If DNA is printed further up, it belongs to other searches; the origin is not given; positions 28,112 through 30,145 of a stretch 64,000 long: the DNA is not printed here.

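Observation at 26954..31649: Orphan PilT followed by a membrane-anchored, Walker-A-dead GspE/PilB-fold protein and a CvpA-domain membrane protein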

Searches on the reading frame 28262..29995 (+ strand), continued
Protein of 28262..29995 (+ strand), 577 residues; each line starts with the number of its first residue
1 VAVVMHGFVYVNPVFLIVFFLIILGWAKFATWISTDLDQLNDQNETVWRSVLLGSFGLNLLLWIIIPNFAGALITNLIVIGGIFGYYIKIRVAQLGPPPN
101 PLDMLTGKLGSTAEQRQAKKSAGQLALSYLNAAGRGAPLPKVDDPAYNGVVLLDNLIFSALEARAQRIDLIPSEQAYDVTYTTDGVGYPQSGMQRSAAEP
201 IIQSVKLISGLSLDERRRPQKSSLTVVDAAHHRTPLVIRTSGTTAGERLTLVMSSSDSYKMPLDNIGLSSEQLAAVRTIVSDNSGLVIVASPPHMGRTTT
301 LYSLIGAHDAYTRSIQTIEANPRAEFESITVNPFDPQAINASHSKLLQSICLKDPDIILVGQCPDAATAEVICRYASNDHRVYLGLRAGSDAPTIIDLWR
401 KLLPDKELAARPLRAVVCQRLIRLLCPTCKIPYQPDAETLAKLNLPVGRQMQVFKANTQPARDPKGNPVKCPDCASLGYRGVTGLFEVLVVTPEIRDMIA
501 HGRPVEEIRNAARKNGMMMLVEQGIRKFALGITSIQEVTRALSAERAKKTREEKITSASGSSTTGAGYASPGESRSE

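Call 23: find_related_loci(query=A2, collection=genome_contigs, flank=8000)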
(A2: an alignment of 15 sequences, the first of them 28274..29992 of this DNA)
Query A2 (573 aa) in genome_contigs; peptide patterns used: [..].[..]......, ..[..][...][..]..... (x = any residue, [..] = any of these).
206 stretches matched a pattern; 168 encode a relative of the query (tblastn E <= 1e-3); the best 80 are kept; 77 distinct loci.
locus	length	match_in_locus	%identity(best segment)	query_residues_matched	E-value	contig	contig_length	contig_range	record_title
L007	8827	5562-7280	97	1-573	0e+0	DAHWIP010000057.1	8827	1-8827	MAG TPA_asm: Phycisphaerae bacterium isolate clean1298 NODE_57_length_8827_cov_3.152686, whole genome shotgun sequence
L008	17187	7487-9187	80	1-566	0e+0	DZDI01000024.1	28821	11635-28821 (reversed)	MAG TPA_asm: Phycisphaera mikurensis isolate SulCav_PC08_64_54_21 SulCav_PC08-64_857_length_28821_cov_11.662727, whole g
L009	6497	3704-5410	77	1-570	0e+0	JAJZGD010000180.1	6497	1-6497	MAG: Planctomycetota bacterium isolate LL4.bin22 NODE_15599_length_6497_cov_1.422920, whole genome shotgun sequence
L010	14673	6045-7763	98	1-573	0e+0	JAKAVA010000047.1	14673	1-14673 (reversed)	MAG: Planctomycetota bacterium isolate YP3.bin66 NODE_5050_length_14673_cov_4.79046, whole genome shotgun sequence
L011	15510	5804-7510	55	3-572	0e+0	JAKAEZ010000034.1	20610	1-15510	MAG: Planctomycetota bacterium isolate WY1.bin60 NODE_3818_length_20610_cov_5.438656, whole genome shotgun sequence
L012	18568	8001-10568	56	1-572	0e+0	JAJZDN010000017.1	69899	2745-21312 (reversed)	MAG: Planctomycetota bacterium isolate JA4.bin8 NODE_364_length_69899_cov_2.665181, whole genome shotgun sequence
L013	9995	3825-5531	56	3-572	0e+0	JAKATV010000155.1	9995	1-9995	MAG: Planctomycetota bacterium isolate YP3.bin105 NODE_8600_length_9995_cov_1.75274, whole genome shotgun sequence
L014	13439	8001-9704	56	3-571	0e+0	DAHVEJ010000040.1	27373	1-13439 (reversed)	MAG TPA_asm: Phycisphaerales bacterium isolate clean5707 NODE_40_length_27373_cov_4.925557, whole genome shotgun sequenc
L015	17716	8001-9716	57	4-572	0e+0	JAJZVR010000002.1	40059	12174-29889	MAG: Planctomycetota bacterium isolate SKS5.bin63 NODE_1637_length_40059_cov_7.188520, whole genome shotgun sequence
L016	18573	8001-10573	56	1-572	0e+0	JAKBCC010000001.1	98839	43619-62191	MAG: Planctomycetota bacterium isolate ZJ5.bin40 NODE_160_length_98839_cov_3.160153, whole genome shotgun sequence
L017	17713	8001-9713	56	1-572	0e+0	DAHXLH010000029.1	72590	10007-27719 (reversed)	MAG TPA_asm: Phycisphaerales bacterium isolate clean1592 k141_1370170, whole genome shotgun sequence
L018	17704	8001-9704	57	5-570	0e+0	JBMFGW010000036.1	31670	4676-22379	MAG: Phycisphaerae bacterium isolate KM4311-08 NODE_36_length_31670_cov_24.840598, whole genome shotgun sequence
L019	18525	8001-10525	56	1-557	0e+0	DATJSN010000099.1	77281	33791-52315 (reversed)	MAG TPA_asm: Phycisphaerae bacterium isolate SMAG_U14994 k141_762893, whole genome shotgun sequence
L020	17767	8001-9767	53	1-573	0e+0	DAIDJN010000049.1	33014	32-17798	MAG TPA_asm: Phycisphaerales bacterium isolate clean18 k141_923099, whole genome shotgun sequence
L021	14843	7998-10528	51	1-542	0e+0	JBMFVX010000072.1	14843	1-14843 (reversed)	MAG: Phycisphaerae bacterium isolate KM4364-03 NODE_72_length_14843_cov_80.193688, whole genome shotgun sequence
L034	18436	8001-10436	44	4-542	1e-148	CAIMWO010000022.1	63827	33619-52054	MAG: uncultured Phycisphaerales bacterium isolate AM-2014_bin-1447 genome assembly, contig: bin-1447:22/97, whole genome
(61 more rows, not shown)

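Call 32: search_solved_structures(query=window:28274-29992:+, show_alignments=2)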
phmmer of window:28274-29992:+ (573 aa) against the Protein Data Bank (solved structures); distinct sequences matched with E-value up to 0.001: 20.
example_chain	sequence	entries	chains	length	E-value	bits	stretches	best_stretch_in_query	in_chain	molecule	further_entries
6ejf_A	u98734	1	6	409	3.6e-41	144.2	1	159-538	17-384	Type IV pilus assembly protein PilF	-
5oiu_A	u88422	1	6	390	7.8e-41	143.1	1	156-535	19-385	Type IV pilus assembly protein PilF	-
5it5_F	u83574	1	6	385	8.3e-41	143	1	159-535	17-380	ATP binding motif-containing protein PilF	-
6f8l_G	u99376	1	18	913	1.5e-40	142.2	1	150-538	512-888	Type IV pilus assembly protein PilF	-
3jc8_Ba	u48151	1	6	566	1.5e-38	135.6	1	146-537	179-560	Type IV-A pilus assembly ATPase PilB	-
6olj_C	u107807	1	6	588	1.3e-37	132.5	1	146-540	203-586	Type IV pilus biogenesis ATPase PilB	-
5tsg_B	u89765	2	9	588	1.7e-37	132.1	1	146-540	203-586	Type IV pilus biogenesis ATPase PilB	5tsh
5zfr_A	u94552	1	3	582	2.7e-36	128.2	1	146-540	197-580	Type IV pilus biogenesis ATPase PilB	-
1p9r_A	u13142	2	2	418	2.1e-34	121.9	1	146-537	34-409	General secretion pathway protein E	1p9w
4ksr_A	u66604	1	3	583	3.5e-34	121.2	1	146-539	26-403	Type II secretion system protein E, Hemolysin-coregulated protein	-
4kss_A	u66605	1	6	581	5.2e-34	120.6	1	146-538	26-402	Type II secretion system protein E, hemolysin-coregulated protein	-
4pht_A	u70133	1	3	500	1e-32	116.4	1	146-537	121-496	General secretory pathway protein E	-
8dze_A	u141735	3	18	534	9.3e-10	40.5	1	280-502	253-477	BfpD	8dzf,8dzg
3jvu_A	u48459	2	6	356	1.5e-07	33.2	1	275-418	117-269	Twitching mobility protein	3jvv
6ojx_A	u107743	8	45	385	6.8e-07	31.1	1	271-392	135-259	Twitching motility pilus retraction ATPase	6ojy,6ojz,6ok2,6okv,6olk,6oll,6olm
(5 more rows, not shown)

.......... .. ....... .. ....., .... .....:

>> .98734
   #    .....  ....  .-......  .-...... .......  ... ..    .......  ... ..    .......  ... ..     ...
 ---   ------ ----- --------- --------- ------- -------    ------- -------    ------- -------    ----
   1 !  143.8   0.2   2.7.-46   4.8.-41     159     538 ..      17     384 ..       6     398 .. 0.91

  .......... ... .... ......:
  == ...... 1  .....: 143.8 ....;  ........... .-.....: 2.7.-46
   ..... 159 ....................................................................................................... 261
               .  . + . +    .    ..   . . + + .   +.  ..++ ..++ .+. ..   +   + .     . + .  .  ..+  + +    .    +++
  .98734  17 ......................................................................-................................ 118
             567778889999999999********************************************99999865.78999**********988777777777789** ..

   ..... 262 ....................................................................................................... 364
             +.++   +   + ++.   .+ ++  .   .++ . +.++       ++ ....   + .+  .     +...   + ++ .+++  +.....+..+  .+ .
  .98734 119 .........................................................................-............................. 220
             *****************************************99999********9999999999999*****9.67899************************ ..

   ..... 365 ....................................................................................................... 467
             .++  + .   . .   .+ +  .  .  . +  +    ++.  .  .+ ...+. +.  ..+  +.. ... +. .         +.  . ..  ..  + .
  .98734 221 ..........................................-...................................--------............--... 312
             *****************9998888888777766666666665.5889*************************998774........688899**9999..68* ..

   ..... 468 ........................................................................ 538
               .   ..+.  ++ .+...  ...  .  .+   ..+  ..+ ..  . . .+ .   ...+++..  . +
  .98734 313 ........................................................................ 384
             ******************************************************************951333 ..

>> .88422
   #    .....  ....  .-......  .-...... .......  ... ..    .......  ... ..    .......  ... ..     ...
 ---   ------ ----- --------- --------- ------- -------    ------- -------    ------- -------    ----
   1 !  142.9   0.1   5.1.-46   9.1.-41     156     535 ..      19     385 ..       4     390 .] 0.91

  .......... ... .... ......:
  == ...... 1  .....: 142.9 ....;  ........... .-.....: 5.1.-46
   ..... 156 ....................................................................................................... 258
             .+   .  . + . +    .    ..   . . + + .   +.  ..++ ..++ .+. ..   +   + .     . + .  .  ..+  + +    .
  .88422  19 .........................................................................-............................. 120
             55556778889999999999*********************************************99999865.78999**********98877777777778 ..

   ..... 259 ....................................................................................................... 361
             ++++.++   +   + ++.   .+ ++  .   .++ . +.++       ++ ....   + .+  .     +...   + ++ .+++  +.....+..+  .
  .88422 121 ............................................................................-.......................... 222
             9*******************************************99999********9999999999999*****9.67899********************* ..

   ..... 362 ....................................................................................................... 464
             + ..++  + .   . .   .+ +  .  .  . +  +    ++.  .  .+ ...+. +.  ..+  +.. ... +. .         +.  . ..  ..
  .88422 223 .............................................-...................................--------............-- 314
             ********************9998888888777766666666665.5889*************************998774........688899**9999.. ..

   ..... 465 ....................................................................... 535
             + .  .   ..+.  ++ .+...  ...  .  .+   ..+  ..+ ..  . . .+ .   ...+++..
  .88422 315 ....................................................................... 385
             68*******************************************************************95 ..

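Call 48: search_protein_representatives(alignment_id=A1)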
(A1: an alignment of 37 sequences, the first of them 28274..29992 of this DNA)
Query: 37 sequences, 556 profile positions. Proteins with E-value up to 0.001 (for the whole library): 46963; up to 1e-10: 29010; up to 1e-30: 12376. The best 150 are listed.
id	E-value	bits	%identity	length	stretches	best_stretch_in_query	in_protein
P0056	4.5e-245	830.4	-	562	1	8-545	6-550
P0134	9.9e-193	657.6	-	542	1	5-545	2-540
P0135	4.5e-178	609.2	-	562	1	5-539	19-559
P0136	1.8e-173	594.0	-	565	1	5-546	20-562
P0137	3.0e-172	590.0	-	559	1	5-544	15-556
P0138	1.1e-166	571.7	-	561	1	5-541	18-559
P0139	2.5e-161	553.9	-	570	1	5-541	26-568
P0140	2.5e-159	547.4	-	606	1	6-544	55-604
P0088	1.7e-158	544.6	-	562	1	6-550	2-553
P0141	6.7e-157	539.3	-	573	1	5-547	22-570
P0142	2.9e-153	527.3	-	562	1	5-547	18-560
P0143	3.9e-151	520.3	-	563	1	5-552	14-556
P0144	1.8e-150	518.1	-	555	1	5-548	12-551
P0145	4.1e-150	516.9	-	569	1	5-539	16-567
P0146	5.4e-150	516.5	-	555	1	5-547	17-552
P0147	5.9e-148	509.8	-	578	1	3-546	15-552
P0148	5.3e-146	503.4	-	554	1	7-548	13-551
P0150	4.2e-145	500.4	-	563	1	6-547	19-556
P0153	1.6e-143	495.2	-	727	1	4-540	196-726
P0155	7.6e-143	492.9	-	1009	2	146-539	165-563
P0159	1.3e-140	485.6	-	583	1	5-548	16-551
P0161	2.2e-138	478.2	-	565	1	5-554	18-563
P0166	1.6e-136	472.1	-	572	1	5-549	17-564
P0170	7.0e-135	466.6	-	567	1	6-546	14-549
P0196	5.4e-128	443.9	-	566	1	7-549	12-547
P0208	1.3e-124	432.7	-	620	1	5-537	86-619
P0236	1.4e-118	412.9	-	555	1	5-548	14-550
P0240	1.1e-116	406.5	-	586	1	7-553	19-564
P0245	4.1e-115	401.4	-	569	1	5-551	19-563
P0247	2.1e-114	399.0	-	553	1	4-550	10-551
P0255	1.9e-112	392.6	-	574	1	4-546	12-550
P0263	3.6e-109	381.8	-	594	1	5-547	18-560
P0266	6.8e-109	380.9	-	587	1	5-550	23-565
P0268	1.3e-108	380.0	-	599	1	7-537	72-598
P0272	1.3e-107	376.7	-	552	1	5-538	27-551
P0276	7.3e-107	374.2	-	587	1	5-552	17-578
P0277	2.5e-106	372.4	-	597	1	15-537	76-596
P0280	1.2e-104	366.9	-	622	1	5-546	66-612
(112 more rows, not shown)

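Call 52: find_encoding_contigs(protein=P0135, flank=6000, max_places=2)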
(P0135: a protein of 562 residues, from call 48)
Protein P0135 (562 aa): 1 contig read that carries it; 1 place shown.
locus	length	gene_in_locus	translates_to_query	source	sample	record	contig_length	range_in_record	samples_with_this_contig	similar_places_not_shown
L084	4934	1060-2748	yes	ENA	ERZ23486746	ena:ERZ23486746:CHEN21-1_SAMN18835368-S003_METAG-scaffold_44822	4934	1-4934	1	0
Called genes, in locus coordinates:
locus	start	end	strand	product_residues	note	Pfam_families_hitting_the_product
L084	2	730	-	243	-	?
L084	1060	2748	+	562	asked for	PF00437:T2SSE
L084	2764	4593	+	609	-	-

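Call 53: list_cluster_members(proteins=[P0134, P0136, P0140, P0148, P0153, P0170, P0196, P0208, P0268, P0155])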
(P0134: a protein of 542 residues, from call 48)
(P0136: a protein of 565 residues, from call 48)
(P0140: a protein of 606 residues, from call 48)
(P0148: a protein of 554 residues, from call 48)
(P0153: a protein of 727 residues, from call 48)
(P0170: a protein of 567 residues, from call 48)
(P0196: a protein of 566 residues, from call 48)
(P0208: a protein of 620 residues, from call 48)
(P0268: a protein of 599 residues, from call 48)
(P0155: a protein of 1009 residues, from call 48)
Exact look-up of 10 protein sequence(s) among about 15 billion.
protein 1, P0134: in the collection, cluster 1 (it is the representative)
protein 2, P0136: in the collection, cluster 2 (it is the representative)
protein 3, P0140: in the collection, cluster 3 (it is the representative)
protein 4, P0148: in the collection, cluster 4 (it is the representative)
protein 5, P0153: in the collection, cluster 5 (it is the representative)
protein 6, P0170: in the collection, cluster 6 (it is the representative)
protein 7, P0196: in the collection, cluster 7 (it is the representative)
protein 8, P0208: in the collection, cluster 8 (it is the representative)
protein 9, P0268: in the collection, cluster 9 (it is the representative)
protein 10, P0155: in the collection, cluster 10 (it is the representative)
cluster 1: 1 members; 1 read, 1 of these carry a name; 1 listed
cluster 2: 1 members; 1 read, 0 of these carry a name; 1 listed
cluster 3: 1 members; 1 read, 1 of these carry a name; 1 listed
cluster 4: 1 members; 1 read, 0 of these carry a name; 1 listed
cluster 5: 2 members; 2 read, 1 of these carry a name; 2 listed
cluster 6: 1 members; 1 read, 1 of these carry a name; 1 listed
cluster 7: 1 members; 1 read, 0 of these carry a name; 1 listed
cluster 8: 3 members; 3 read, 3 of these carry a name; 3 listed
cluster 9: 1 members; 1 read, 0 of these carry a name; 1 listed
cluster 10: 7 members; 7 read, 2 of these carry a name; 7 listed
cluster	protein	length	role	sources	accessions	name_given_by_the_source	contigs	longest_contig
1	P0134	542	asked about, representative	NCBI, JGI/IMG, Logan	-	type II secretory ATPase GspE/PulE/Tfp pilus assembly ATPase PilB-like protein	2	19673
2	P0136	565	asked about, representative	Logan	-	-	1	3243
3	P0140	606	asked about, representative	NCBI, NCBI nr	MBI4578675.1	MAG: Flp pilus assembly complex ATPase component TadA [Planctomycetes bacterium] | Flp pilus assembly complex ATPase component TadA [Planctomycetota bacterium]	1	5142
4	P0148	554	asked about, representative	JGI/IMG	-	-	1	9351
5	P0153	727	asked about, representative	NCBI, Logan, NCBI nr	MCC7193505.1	MAG: Flp pilus assembly complex ATPase component TadA [Phycisphaeraceae bacterium] | Flp pilus assembly complex ATPase component TadA [Phycisphaeraceae bacterium]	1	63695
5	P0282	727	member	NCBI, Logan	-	-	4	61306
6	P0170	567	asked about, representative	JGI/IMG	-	type II secretory ATPase GspE/PulE/Tfp pilus assembly ATPase PilB-like protein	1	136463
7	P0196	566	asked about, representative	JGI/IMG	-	-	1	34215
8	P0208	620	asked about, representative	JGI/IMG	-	type II secretory ATPase GspE/PulE/Tfp pilus assembly ATPase PilB-like protein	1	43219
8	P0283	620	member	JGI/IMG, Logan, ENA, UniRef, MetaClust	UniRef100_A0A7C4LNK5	Type II/IV secretion system protein n=1 Tax=Schlesneria paludicola TaxID=360056 ... | \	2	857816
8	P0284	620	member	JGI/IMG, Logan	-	type II secretory ATPase GspE/PulE/Tfp pilus assembly ATPase PilB-like protein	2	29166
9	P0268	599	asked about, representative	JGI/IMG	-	-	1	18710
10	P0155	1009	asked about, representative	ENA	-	-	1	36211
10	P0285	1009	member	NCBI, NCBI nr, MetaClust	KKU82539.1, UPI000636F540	MAG: General secretory pathway protein E [Parcubacteria group bacterium GW2011_GWA2_47_8] | status=active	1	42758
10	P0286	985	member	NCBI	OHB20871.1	MAG: hypothetical protein A2666_04455, partial [Parcubacteria group bacterium ...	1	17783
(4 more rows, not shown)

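Call 55: find_encoding_contigs(protein=P0170, flank=7000, max_places=1)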
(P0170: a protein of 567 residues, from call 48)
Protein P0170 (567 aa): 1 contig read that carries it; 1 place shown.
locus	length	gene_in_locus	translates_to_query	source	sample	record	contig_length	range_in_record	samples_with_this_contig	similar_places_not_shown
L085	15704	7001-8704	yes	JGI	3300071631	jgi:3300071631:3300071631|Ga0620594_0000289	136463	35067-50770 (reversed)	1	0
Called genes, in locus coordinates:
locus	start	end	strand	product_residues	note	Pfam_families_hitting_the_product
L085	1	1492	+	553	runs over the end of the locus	PF01676:Metalloenzyme, PF06415:iPGM_N, PF01663:Phosphodiest (weak), PF00884:Sulfatase (weak)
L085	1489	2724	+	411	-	PF13506:Glyco_transf_21, PF13641:Glyco_tranf_2_3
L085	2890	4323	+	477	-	PF04966:OprB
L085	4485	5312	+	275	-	PF00977:His_biosynth, PF02581:TMP-TENI (faint), PF01207:Dus (faint), PF03060:NMO (faint)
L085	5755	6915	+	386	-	PF00437:T2SSE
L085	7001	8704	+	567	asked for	PF00437:T2SSE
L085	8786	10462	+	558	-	-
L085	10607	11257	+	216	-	-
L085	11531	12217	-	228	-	PF05076:SUFU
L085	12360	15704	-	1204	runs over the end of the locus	PF05569:Peptidase_M56, PF13620:CarboxypepD_reg (weak)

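Call 56: find_encoding_contigs(protein=P0153, flank=7000, max_places=1)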
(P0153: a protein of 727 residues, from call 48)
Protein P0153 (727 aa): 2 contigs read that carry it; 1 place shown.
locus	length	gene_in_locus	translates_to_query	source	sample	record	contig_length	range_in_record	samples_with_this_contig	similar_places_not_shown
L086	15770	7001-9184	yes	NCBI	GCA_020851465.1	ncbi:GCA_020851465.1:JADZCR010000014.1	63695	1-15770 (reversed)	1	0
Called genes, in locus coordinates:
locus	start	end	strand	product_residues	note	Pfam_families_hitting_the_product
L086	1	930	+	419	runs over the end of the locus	-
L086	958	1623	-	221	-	PF20260:PUA_4, PF04452:Methyltrans_RNA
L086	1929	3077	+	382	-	-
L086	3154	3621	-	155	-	PF00210:Ferritin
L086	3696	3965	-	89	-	PF13187:Fer4_9 (faint), PF14697:Fer4_21 (weak), PF25160:LdpA_Fe-S-bd (faint), PF12797:Fer4_2 (weak), PF13183:Fer4_8 (faint), PF13237:Fer4_10 (weak), PF00037:Fer4, PF12838:Fer4_7, +3 more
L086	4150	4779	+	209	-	PF02627:CMD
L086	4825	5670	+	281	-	PF00977:His_biosynth, PF02581:TMP-TENI (faint), PF03060:NMO (faint)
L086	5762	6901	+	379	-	PF00437:T2SSE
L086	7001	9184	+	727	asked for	PF00437:T2SSE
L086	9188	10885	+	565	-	-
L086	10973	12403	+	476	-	PF21799:MurD-like_N, PF08245:Mur_ligase_M, PF02875:Mur_ligase_C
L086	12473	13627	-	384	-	PF01636:APH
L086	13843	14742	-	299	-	PF03755:YicC-like_N, PF08340:YicC-like_C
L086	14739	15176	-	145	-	-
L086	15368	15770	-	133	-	PF00121:TIM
